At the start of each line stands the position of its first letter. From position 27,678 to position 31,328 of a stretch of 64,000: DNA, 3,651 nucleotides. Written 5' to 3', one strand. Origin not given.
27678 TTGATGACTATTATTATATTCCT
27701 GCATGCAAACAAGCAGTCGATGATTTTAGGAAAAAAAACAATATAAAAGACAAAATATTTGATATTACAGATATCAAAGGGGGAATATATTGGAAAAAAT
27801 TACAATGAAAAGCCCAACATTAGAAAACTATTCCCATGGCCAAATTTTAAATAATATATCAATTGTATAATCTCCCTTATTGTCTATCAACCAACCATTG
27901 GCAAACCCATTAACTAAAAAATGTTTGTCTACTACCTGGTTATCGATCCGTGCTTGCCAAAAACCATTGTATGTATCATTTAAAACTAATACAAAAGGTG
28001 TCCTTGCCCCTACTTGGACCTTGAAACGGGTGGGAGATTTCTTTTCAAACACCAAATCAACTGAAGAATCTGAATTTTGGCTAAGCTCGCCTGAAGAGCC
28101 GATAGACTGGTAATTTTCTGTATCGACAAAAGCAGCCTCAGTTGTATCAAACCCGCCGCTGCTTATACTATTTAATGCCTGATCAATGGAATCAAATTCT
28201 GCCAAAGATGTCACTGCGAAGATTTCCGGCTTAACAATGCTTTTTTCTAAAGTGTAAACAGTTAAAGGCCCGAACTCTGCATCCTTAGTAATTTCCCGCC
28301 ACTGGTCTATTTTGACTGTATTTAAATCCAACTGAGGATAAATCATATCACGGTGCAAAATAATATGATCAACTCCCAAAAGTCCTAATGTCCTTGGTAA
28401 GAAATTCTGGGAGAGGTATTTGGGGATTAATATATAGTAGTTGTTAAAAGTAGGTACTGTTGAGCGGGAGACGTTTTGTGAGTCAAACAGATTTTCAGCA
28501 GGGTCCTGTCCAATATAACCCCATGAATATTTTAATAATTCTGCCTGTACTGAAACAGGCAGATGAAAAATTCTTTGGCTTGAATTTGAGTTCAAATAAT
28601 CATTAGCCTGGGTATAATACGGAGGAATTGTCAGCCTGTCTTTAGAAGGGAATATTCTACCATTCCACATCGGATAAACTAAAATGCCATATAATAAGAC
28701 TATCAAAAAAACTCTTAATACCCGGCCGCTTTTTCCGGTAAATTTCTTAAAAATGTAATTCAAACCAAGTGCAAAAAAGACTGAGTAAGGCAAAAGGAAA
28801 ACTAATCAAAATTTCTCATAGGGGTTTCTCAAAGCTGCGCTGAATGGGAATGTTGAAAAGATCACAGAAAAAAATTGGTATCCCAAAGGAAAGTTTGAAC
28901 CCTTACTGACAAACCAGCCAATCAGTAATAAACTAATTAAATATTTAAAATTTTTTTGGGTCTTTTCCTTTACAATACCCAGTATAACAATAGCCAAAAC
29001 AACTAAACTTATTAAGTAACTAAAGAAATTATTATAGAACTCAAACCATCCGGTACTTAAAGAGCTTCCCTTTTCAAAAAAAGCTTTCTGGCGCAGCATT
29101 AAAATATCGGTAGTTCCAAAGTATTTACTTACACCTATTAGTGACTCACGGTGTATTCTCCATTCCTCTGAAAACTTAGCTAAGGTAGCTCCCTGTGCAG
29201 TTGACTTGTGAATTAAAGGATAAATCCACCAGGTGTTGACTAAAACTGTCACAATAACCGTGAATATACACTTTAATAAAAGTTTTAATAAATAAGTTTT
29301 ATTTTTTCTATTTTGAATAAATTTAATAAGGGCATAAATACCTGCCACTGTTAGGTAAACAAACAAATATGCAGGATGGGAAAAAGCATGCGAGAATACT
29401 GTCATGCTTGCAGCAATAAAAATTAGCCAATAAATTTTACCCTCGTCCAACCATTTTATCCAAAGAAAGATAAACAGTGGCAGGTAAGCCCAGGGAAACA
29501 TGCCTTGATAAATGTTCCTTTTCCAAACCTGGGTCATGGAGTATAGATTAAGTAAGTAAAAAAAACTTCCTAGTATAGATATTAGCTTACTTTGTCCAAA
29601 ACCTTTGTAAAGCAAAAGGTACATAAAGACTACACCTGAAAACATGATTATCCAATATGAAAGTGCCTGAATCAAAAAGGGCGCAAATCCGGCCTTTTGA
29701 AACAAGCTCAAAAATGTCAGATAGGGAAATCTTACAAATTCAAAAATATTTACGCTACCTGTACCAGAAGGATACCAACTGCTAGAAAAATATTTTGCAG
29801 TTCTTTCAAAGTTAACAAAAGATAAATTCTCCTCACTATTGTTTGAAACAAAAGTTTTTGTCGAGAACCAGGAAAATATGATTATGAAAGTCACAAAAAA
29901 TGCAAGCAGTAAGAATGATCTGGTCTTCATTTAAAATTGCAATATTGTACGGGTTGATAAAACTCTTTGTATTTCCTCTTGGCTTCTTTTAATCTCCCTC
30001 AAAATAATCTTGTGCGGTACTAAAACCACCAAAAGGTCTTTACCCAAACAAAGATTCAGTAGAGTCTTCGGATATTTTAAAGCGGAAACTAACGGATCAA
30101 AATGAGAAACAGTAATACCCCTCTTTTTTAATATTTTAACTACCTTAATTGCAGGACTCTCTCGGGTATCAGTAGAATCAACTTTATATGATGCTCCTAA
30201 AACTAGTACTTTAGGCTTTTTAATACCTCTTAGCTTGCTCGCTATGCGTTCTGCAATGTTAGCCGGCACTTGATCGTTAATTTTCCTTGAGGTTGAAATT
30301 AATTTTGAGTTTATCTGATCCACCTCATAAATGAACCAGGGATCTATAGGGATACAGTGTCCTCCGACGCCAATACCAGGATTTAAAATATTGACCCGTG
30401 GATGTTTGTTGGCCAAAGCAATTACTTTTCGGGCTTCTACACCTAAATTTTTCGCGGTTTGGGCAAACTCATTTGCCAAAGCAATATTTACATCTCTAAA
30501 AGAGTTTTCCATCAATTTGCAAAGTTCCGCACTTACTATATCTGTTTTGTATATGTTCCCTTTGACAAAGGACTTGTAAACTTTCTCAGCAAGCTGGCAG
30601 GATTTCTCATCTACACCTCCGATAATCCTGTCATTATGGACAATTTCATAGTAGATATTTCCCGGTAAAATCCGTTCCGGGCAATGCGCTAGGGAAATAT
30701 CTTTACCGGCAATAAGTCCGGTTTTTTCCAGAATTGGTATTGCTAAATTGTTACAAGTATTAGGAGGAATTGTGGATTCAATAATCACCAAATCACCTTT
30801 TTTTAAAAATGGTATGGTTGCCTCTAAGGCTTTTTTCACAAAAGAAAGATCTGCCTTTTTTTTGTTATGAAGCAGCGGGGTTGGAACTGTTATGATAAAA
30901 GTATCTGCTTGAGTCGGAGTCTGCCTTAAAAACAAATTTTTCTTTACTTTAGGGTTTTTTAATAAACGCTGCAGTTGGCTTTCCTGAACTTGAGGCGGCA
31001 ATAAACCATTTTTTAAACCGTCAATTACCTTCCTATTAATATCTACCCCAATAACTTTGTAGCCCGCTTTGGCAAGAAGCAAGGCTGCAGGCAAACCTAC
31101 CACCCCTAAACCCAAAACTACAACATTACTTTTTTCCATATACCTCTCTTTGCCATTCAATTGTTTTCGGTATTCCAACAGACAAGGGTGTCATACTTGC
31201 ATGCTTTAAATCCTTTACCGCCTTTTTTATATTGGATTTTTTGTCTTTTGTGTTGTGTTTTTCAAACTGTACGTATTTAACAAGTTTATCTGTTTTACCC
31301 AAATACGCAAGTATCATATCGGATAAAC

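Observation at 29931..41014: UDP-ManNAcA-type pathway plus AsnB-like amidotransferase: prediction of an amidated 2-acetamido uronic acid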

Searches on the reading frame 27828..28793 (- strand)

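Call 3: search_protein_families(library=pfam, proteins=[window:27828-28793:-])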
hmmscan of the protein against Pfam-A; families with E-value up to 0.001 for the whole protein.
window:27828-28793:- (321 aa): 1 family
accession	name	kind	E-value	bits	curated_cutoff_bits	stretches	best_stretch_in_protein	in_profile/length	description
PF11847.13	GT-C_AftD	-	5.3e-11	41.6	26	1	22-190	376-555/661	Alpha-(1->3)-arabinofuranosyltransferase, N-terminal GT-C domain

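Call 4: search_protein_families(library=ncbifam, proteins=[window:27828-28793:-])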
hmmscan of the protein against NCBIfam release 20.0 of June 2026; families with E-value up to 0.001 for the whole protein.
window:27828-28793:- (321 aa): 0 families

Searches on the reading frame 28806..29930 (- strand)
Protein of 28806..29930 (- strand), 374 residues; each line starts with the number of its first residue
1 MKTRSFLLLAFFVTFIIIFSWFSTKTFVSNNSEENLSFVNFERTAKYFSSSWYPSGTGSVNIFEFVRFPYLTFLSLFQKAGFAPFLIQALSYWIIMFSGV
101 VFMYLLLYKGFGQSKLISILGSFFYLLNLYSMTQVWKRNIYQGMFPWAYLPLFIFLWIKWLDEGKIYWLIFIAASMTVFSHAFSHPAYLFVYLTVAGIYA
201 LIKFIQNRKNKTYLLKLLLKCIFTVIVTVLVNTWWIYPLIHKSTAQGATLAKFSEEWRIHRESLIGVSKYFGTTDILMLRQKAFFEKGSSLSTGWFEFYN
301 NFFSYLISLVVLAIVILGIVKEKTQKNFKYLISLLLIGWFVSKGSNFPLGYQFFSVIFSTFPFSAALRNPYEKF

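Call 3: search_protein_families(library=pfam, proteins=[window:28806-29930:-])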
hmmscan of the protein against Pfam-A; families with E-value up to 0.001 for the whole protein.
window:28806-29930:- (374 aa): 0 families

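Call 4: search_protein_families(library=ncbifam, proteins=[window:28806-29930:-])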
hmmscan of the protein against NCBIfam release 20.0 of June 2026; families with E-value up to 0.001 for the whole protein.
window:28806-29930:- (374 aa): 0 families

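Call 77: search_protein_families(library=pfam, proteins=[window:28806-29930:-], max_evalue=5)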
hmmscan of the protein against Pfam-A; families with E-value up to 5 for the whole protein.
window:28806-29930:- (374 aa): 2 families
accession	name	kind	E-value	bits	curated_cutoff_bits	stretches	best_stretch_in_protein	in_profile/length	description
PF11847.13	GT-C_AftD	-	0.18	10.1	26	1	68-339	55-305/661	Alpha-(1->3)-arabinofuranosyltransferase, N-terminal GT-C domain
PF24285.1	DUF7473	-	3.5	8.4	27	1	173-233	45-105/114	Family of unknown function (DUF7473)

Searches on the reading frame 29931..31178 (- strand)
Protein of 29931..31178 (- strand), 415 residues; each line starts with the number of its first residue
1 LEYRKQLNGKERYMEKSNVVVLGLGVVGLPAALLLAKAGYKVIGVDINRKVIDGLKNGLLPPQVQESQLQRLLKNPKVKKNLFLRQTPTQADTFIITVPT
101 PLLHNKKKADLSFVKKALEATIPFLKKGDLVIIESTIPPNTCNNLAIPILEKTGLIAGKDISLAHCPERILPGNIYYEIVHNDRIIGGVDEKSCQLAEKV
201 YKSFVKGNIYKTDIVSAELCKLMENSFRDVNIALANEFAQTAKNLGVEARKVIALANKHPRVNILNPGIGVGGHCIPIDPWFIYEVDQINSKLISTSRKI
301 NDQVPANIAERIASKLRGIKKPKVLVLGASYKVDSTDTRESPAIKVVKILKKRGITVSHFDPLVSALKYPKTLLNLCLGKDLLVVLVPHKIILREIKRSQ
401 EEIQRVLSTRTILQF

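Call 3: search_protein_families(library=pfam, proteins=[window:29931-31178:-])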
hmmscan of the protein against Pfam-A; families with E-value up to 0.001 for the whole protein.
window:29931-31178:- (415 aa): 6 families
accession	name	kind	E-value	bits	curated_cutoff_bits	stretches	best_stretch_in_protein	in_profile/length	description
PF03721.20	UDPG_MGDP_dh_N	-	1.1e-45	155.9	27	1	18-195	2-181/187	UDP-glucose/GDP-mannose dehydrogenase family, NAD binding domain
PF00984.24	UDPG_MGDP_dh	-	2e-24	85.9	25.4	1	216-302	2-93/94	UDP-glucose/GDP-mannose dehydrogenase family, central domain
PF03720.21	UDPG_MGDP_dh_C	-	1.7e-12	48.1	30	1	325-394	1-79/103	UDP-glucose/GDP-mannose dehydrogenase family, UDP binding domain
PF01262.27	AlaDh_PNT_C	-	8.4e-06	25.8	23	1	12-98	24-100/214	Alanine dehydrogenase/PNT, C-terminal domain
PF03446.21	NAD_binding_2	-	2.2e-05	24.9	21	1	19-146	2-104/161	NAD binding domain of 6-phosphogluconate dehydrogenase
PF02737.24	3HCDH_N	-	0.00052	20.4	22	0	18-80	1-62/180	3-hydroxyacyl-CoA dehydrogenase, NAD binding domain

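Call 4: search_protein_families(library=ncbifam, proteins=[window:29931-31178:-])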
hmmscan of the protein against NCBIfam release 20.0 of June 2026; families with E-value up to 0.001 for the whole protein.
window:29931-31178:- (415 aa): 13 families
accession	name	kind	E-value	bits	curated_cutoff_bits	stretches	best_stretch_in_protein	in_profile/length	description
TIGR03026.1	NDP-sugDHase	subfamily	1.5e-112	376.4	189.8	1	18-392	2-391/413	nucleotide sugar dehydrogenase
NF040825.1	UDPMaNacDH_Arch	equivalog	9e-105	350.9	750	1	18-411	2-393/418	UDP-N-acetyl-D-mannosamine dehydrogenase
NF008286.0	PRK11064.1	equivalog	1.1e-96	324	459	1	16-412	3-418/420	UDP-N-acetyl-D-mannosamine dehydrogenase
NF011729.0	PRK15182.1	equivalog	5.2e-48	163.9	592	1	16-366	6-359/425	Vi polysaccharide biosynthesis UDP-N-acetylglucosamine C-6 dehydrogenase TviB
NF041297.1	UDPGDh_AglM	equivalog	2.7e-42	145.2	670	1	18-364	2-359/429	UDP-glucose 6-dehydrogenase AglM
NF047673.2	TeichurnBiosyTuaD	equivalog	1.1e-40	140.1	700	1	18-365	3-354/439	UDP-glucose 6-dehydrogenase TuaD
NF011631.0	PRK15057.1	equivalog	6e-22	78.3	757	1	19-392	3-363/388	UDP-glucose 6-dehydrogenase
TIGR03911.1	pyrrolys_PylD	equivalog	1.8e-05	24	150.05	1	16-69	145-193/266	3-methylornithyl-N6-L-lysine dehydrogenase PylD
NF043037.1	ThreonDh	equivalog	0.00022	20.8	350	0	16-56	2-42/297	L-threonate dehydrogenase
NF005691.0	PRK07494.1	equivalog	0.00024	19.8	459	1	14-62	6-54/404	UbiH/UbiF family hydroxylase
NF006002.0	PRK08132.1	subfamily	0.00034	19.1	416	1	2-54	11-63/552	FAD-dependent oxidoreductase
TIGR01505.1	tartro_sem_red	equivalog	0.00063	19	340.75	0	19-55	2-38/291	2-hydroxy-3-oxopropionate reductase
NF003437.0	PRK04965.1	equivalog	0.00078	18.6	392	0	10-80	135-200/378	NADH:flavorubredoxin reductase NorW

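Call 24: search_solved_structures(query=window:29931-31178:-, max_evalue=1e-20)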
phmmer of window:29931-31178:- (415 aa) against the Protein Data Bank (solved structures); distinct sequences matched with E-value up to 1e-20: 11.
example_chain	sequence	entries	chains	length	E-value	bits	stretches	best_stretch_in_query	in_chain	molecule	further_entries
3ojl_A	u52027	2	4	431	1.4e-98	333.9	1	15-367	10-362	Cap5O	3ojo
4r16_A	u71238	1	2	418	1.9e-86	293.9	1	19-389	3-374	418aa long hypothetical UDP-N-acetyl-D-mannosaminuronic acid dehydrogenase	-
4xr9_A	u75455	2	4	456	1.1e-47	166.3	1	18-365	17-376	CalS8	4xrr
3g79_A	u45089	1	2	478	1e-42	149.9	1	18-390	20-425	NDP-N-acetyl-D-galactosaminuronic acid dehydrogenase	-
3vtf_A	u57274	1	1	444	2.7e-34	122.2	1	17-364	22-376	UDP-glucose 6-dehydrogenase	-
3gg2_A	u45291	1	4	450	8.2e-29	104.1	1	18-364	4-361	Sugar dehydrogenase, UDP-glucose/GDP-mannose dehydrogenase family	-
1mfz_A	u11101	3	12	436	1.3e-28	103.5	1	19-364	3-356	GDP-mannose 6-dehydrogenase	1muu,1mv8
4a7p_A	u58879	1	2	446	1.7e-24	90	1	18-362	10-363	UDP-GLUCOSE DEHYDROGENASE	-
2y0e_A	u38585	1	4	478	4e-23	85.4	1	17-365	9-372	UDP-GLUCOSE DEHYDROGENASE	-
2y0c_A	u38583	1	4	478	5.5e-23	85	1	17-365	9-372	UDP-GLUCOSE DEHYDROGENASE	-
2y0d_A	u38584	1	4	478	5.5e-23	85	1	17-365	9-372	UDP-GLUCOSE DEHYDROGENASE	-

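Call 72: find_homologous_proteins(query=window:29931-31139:-)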
Query window:29931-31139:- (402 aa): 8000 proteins with E <= 0.001 among 8000 candidates; the best 120 are listed.
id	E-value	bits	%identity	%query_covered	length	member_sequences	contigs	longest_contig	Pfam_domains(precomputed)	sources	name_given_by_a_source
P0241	9.7e-189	645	71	96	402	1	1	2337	PF00984.25,PF03721.21,PF03720.23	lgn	-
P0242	6.3e-180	616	100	70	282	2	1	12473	PF00984.25,PF03721.21,PF03720.23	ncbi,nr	ncbi:nucleotide sugar dehydrogenase, partial [Candidatus Daviesbacteria bacterium]|nr:nucleotide sug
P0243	9.6e-180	616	70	96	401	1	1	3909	PF00984.25,PF03446.22,PF01262.28,PF03721.21,PF03720.23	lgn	-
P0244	4.6e-178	610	68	100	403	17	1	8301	PF00984.25,PF03721.21,PF03720.23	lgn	-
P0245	6.1e-174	597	67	94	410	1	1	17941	PF00984.25,PF03446.22,PF03721.21,PF03720.23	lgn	-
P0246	1.2e-172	592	67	100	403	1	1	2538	PF00984.25,PF03446.22,PF03721.21,PF03720.23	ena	-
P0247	2.6e-172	591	67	99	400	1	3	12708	PF00984.25,PF03446.22,PF01210.30,PF03721.21,PF03720.23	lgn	-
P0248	3.8e-171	587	66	96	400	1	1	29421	PF00984.25,PF03721.21,PF03720.23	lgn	-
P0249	4.4e-169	581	65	96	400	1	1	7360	PF00984.25,PF03721.21,PF03720.23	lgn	-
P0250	6.8e-167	573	63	96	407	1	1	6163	PF00984.25,PF03446.22,PF03721.21,PF03720.23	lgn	-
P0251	1.0e-163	563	62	96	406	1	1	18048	PF00984.25,PF02826.26,PF03721.21,PF03720.23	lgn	-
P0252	8.6e-161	553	61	94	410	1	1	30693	PF00984.25,PF03721.21,PF03720.23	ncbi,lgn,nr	ncbi:MAG: nucleotide sugar dehydrogenase [Candidatus Parcubacteria bacterium]|nr:nucleotide sugar de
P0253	4.4e-160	551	61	99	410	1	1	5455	PF00984.25,PF03721.21,PF03720.23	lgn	-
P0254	6.8e-160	550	60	99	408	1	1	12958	PF00984.25,PF03446.22,PF01210.30,PF03721.21,PF03720.23,PF02737.25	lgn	-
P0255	1.1e-157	543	61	94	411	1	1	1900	PF00984.25,PF03721.21,PF03720.23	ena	-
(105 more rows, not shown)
